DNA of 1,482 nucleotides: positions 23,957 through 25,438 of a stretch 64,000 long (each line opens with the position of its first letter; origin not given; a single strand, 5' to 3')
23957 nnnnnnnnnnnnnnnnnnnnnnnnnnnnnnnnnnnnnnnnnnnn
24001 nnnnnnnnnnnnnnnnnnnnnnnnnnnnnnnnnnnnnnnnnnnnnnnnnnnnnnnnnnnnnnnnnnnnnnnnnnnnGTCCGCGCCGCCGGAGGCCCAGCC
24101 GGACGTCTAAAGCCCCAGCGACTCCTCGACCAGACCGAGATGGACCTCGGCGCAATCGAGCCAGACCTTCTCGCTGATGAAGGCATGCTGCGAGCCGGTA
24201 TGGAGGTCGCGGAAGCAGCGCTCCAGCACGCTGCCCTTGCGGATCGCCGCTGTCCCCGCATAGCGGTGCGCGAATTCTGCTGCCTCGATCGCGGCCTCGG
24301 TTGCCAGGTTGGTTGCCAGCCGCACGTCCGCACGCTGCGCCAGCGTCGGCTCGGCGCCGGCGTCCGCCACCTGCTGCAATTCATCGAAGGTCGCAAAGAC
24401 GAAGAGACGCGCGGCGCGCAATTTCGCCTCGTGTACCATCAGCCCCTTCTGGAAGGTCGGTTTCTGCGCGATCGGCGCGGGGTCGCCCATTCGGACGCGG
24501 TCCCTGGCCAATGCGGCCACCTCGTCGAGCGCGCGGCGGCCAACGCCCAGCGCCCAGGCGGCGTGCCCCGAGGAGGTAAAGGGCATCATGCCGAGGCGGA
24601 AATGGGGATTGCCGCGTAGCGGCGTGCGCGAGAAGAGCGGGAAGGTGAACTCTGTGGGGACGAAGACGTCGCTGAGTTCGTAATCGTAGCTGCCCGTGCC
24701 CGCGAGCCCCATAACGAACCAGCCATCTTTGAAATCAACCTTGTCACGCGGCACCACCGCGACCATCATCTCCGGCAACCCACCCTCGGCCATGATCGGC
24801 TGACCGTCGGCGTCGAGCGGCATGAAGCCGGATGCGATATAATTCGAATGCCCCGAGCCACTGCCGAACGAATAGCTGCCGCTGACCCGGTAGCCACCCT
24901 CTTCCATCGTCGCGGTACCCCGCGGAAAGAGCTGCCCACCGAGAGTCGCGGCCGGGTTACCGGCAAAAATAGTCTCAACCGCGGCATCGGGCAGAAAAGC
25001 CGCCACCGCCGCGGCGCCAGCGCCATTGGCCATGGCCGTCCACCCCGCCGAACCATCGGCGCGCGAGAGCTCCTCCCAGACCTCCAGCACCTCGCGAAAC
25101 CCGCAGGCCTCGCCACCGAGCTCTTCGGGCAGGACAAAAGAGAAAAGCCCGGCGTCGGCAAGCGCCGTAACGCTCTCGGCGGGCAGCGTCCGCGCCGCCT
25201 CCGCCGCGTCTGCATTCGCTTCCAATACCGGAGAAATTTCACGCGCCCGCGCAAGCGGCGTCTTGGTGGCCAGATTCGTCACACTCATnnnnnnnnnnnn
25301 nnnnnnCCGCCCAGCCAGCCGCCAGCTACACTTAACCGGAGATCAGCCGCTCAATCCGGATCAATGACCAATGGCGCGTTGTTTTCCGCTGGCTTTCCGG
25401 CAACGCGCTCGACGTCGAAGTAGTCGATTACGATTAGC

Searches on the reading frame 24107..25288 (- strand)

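Call 68: search_protein_families(library=pfam, proteins=[window:24107-25288:-], max_evalue=0.001)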
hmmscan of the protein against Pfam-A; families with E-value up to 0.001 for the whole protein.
window:24107-25288:- (393 aa): 3 families
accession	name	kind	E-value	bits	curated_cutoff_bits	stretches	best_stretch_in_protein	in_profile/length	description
PF08028.16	Acyl-CoA_dh_2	-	7e-28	98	22.7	1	241-372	2-133/134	Acyl-CoA dehydrogenase, C-terminal domain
PF00441.29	Acyl-CoA_dh_1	-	3.3e-10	40.8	22.4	1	241-362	17-128/150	Acyl-CoA dehydrogenase, C-terminal domain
PF02771.21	Acyl-CoA_dh_N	-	2.8e-09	37.8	22.9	1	22-98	19-96/113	Acyl-CoA dehydrogenase, N-terminal domain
